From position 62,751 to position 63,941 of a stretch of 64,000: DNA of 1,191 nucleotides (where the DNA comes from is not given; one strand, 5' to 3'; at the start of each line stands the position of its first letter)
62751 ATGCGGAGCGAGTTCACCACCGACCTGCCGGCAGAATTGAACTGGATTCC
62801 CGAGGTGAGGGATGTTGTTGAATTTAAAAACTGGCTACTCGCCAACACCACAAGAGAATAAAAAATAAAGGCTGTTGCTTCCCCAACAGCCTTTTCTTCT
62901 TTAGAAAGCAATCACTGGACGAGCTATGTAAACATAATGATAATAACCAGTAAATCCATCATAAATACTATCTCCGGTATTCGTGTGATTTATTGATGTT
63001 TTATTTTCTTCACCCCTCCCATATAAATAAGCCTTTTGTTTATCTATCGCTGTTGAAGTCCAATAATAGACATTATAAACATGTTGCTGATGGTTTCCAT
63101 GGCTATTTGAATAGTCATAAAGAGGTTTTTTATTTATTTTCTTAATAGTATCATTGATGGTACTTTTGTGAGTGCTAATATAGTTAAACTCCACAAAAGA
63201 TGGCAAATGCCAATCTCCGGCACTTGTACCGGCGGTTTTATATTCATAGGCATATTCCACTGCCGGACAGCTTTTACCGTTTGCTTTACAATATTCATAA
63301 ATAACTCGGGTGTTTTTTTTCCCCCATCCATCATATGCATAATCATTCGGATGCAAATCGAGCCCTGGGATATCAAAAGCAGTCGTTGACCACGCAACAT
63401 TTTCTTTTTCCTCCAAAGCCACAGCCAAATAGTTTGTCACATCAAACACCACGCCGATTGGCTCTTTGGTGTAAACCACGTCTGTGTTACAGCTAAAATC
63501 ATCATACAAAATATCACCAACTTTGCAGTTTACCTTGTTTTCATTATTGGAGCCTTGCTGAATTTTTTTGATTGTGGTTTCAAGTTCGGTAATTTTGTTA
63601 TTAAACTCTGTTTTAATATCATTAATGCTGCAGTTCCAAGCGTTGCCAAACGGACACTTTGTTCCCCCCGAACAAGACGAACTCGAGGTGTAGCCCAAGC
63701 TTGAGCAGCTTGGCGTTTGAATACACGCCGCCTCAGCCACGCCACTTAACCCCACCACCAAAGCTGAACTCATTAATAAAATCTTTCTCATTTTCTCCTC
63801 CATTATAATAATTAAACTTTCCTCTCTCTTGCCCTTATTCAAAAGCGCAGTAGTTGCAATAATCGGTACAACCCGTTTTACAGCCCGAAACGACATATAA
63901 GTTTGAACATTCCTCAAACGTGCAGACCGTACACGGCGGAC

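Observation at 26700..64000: Four-copy paralogous two-gene cassette: a Cys-rich secreted protein plus a DUF1566-like secreted protein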

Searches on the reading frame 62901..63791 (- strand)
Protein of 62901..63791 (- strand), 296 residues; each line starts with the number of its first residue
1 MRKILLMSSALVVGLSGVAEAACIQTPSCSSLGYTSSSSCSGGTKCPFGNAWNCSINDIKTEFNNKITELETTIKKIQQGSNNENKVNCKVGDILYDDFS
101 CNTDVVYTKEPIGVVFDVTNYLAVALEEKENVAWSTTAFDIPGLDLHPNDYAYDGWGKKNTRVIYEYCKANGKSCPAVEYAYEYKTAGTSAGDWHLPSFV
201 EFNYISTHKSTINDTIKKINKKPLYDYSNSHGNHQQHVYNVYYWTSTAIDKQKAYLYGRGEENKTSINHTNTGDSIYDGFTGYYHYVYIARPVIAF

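Call 10: search_protein_families(library=pfam, proteins=[window:62901-63791:-], max_evalue=1)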
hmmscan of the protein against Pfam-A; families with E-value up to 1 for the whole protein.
window:62901-63791:- (296 aa): 3 families
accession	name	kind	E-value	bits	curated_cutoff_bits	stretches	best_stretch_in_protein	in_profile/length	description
PF07603.17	Lcl_C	-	0.0006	20.5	34.9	1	176-256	26-92/117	Lcl C-terminal domain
PF08702.15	Fib_alpha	-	0.014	16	29.9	1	43-100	13-70/143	Fibrinogen alpha/beta chain family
PF00734.23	CBM_1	-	0.94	9.9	20.6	0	29-52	5-28/29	Fungal cellulose binding domain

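Call 11: search_protein_families(library=ncbifam, proteins=[window:62901-63791:-], max_evalue=1)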
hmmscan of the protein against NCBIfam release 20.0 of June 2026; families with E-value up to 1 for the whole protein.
window:62901-63791:- (296 aa): 2 families
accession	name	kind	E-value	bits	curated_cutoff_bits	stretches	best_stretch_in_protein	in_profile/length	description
NF052592.1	LarAH_14_15_16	equivalog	0.029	12.7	740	0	219-257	430-470/520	NPN-dependent hydroxyacid isomerase, LarAH14/15/16 family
NF041329.1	CmeU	subfamily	0.16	12.4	80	1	212-257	22-67/75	CmeU family protein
